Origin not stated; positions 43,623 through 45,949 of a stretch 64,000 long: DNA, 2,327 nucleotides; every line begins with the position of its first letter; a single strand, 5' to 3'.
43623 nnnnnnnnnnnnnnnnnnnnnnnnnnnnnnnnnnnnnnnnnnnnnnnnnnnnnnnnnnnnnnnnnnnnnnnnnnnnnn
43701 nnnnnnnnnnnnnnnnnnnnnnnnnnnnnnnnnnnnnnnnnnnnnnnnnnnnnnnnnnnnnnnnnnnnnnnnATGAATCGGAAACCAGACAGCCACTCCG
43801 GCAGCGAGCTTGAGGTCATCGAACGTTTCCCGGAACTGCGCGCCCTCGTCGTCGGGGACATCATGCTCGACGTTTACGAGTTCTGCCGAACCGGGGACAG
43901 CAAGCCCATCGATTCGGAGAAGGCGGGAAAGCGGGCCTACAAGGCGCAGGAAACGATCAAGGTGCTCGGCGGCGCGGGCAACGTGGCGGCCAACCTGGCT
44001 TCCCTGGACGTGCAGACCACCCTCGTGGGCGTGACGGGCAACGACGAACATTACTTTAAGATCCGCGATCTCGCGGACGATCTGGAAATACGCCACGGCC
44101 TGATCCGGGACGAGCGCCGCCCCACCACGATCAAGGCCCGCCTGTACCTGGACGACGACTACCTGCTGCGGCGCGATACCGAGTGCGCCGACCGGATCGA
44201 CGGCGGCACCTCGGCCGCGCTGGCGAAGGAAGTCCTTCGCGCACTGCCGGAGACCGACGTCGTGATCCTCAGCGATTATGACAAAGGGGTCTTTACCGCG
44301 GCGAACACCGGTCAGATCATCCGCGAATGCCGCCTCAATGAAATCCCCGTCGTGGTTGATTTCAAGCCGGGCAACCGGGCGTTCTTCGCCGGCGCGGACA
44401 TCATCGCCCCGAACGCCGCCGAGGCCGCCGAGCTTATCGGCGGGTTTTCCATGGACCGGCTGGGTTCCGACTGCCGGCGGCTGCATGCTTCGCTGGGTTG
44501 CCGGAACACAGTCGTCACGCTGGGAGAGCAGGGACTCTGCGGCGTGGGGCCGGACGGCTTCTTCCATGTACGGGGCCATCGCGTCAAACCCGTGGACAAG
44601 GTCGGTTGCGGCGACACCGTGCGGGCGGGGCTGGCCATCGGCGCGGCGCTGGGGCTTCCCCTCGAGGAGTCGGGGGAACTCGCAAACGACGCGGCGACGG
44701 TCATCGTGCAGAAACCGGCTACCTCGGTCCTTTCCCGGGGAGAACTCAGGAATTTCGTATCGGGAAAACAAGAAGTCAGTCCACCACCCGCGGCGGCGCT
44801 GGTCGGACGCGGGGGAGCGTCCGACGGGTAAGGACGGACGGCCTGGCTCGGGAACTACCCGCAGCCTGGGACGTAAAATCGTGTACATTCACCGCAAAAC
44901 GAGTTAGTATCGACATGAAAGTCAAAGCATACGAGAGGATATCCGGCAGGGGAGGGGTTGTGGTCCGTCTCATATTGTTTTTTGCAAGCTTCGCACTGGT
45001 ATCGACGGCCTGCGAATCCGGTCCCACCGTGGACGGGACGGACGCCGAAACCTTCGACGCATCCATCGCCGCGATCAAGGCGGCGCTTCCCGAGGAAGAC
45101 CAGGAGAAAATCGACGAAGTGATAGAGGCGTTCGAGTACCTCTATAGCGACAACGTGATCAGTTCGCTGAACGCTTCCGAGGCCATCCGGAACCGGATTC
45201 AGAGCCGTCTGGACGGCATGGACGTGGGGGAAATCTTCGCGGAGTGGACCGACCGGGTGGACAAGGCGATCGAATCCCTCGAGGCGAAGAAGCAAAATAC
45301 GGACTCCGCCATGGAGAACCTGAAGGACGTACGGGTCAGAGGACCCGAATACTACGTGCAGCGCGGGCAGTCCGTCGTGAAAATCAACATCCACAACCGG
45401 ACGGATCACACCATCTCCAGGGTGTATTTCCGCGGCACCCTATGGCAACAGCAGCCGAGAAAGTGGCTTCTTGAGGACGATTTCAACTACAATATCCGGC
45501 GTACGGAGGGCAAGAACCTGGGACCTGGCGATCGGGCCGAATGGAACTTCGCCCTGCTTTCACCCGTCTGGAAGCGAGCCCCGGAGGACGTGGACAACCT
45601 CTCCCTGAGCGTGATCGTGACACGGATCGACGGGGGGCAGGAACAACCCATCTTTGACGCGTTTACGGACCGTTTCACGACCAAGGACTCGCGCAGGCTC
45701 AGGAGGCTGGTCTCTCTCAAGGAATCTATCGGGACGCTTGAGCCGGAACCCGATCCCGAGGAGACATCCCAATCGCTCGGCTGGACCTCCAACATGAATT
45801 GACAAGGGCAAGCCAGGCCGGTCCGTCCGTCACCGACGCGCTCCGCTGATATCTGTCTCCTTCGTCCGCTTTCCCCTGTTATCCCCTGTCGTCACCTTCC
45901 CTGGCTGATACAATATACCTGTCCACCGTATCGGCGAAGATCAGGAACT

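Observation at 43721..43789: Triplicated 23-bp unit containing the translation-initiation region of the heptose-kinase-like gene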

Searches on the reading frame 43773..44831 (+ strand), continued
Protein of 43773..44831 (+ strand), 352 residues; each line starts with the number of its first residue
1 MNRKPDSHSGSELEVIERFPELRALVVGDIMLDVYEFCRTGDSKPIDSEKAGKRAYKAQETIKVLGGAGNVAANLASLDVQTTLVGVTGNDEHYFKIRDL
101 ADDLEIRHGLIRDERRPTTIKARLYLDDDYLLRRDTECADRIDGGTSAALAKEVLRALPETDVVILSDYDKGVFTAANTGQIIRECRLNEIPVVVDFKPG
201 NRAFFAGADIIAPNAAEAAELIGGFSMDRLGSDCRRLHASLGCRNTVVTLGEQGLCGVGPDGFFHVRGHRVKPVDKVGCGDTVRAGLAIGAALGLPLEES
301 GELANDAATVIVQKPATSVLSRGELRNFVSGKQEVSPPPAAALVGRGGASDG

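Call 25: find_encoding_contigs(protein=P0132, flank=1500, max_places=6)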
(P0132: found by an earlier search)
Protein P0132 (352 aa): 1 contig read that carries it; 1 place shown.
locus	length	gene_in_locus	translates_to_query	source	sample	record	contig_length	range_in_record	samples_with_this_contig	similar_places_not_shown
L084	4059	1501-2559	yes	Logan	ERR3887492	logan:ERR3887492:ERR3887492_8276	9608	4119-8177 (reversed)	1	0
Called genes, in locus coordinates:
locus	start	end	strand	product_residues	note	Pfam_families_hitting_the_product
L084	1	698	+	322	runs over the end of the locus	PF08450:SGL, PF03088:Str_synth (faint)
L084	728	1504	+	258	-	-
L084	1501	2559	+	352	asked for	PF00294:PfkB, PF08543:Phos_pyr_kin (faint)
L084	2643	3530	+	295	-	-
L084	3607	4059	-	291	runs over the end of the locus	PF00520:Ion_trans, PF07885:Ion_trans_2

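Call 26: find_encoding_contigs(protein=P0129, flank=1500, max_places=6)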
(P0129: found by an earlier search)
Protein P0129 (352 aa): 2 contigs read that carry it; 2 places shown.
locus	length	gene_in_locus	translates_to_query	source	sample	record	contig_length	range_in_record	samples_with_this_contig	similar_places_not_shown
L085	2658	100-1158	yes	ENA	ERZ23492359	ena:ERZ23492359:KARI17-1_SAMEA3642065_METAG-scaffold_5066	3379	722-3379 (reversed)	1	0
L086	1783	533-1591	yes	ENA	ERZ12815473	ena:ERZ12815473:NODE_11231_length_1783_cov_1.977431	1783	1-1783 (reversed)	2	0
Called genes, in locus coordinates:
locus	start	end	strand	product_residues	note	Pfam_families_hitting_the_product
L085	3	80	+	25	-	?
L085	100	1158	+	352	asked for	PF00294:PfkB, PF08543:Phos_pyr_kin (faint)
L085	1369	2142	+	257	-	-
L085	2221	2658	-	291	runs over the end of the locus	PF00520:Ion_trans, PF07885:Ion_trans_2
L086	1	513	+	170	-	?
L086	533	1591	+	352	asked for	PF00294:PfkB, PF08543:Phos_pyr_kin (faint)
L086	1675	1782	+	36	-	?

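Call 28: find_encoding_contigs(protein=P0131, flank=1500, max_places=10)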
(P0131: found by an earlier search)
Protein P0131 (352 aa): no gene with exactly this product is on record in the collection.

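Call 29: find_encoding_contigs(protein=P0134, flank=1500, max_places=6)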
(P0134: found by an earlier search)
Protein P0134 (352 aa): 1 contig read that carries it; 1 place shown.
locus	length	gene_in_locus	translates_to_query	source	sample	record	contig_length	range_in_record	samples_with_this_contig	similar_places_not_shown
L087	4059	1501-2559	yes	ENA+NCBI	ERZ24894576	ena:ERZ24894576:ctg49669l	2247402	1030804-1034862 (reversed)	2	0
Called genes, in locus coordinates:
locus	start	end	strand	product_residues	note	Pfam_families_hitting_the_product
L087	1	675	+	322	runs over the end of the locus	PF08450:SGL, PF03088:Str_synth (faint)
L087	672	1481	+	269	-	PF00702:Hydrolase (faint)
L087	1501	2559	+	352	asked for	PF00294:PfkB, PF08543:Phos_pyr_kin (faint)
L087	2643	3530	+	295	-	-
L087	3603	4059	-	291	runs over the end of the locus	PF00520:Ion_trans, PF07885:Ion_trans_2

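Call 31: find_encoding_contigs(protein=P0126, flank=1500, max_places=6)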
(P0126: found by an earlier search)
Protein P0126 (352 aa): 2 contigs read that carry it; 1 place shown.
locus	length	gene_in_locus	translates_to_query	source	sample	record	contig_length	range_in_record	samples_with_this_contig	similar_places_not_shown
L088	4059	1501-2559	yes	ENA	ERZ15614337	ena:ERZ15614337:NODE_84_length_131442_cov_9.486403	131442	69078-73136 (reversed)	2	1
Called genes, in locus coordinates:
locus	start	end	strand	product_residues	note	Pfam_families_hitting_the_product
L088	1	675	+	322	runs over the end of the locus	PF08450:SGL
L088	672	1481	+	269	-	-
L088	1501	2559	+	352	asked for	PF00294:PfkB, PF08543:Phos_pyr_kin (weak)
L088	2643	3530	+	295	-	-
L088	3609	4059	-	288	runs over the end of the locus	PF00520:Ion_trans, PF07885:Ion_trans_2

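Call 32: find_encoding_contigs(protein=P0125, flank=1500, max_places=6)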
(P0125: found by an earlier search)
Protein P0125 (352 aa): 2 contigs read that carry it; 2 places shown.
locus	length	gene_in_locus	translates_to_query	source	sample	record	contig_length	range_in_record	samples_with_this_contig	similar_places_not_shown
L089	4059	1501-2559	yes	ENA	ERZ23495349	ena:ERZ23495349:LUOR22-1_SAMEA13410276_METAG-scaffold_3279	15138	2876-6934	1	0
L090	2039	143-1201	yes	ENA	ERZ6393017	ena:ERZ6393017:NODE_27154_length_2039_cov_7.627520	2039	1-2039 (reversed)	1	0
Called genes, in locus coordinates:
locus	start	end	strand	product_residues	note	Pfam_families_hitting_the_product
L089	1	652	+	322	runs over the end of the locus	PF08450:SGL, PF03088:Str_synth (faint)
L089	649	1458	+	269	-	-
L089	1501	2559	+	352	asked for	PF00294:PfkB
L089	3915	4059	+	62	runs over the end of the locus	-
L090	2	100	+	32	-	?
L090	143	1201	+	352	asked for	PF00294:PfkB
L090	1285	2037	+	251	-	?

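Call 34: find_encoding_contigs(protein=P0127, flank=1500, max_places=6)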
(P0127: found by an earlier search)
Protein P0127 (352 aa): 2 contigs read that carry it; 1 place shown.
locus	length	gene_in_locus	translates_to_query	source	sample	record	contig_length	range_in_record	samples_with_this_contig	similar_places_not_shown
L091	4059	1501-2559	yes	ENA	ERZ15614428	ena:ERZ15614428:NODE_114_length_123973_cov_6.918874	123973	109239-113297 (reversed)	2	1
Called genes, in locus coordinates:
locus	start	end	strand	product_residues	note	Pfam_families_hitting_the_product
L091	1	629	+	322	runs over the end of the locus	PF08450:SGL, PF03088:Str_synth (faint)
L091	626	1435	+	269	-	PF00702:Hydrolase (weak)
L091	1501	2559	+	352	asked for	PF00294:PfkB, PF08543:Phos_pyr_kin (faint)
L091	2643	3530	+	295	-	PF20404:DUF6694 (faint)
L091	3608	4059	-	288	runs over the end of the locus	PF00520:Ion_trans, PF07885:Ion_trans_2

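Call 35: find_encoding_contigs(protein=P0124, flank=1500, max_places=6)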
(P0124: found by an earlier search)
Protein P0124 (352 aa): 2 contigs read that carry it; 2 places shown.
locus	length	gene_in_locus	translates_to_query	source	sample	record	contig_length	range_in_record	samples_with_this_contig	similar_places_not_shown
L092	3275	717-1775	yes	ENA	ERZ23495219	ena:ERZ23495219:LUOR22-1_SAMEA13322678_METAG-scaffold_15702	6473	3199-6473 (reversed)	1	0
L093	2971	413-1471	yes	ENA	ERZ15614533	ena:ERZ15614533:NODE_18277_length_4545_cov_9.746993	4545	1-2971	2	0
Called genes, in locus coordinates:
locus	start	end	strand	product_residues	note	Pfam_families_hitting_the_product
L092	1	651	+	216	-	?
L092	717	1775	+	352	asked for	PF00294:PfkB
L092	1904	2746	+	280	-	-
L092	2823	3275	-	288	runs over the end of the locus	PF00520:Ion_trans, PF07885:Ion_trans_2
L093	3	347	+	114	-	?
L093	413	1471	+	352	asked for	PF00294:PfkB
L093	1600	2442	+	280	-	-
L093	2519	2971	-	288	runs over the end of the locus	PF00520:Ion_trans, PF07885:Ion_trans_2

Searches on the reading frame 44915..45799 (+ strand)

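Call 6: search_protein_families(library=pfam, proteins=[window:44915-45799:+], max_evalue=0.01)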
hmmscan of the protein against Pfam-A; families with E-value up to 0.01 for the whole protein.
seq(295 aa): 1 family
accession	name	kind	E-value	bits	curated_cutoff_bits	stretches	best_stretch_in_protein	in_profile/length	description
PF20404.3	DUF6694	-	4.9e-05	24.1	24.3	1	25-74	7-56/102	Family of unknown function (DUF6694)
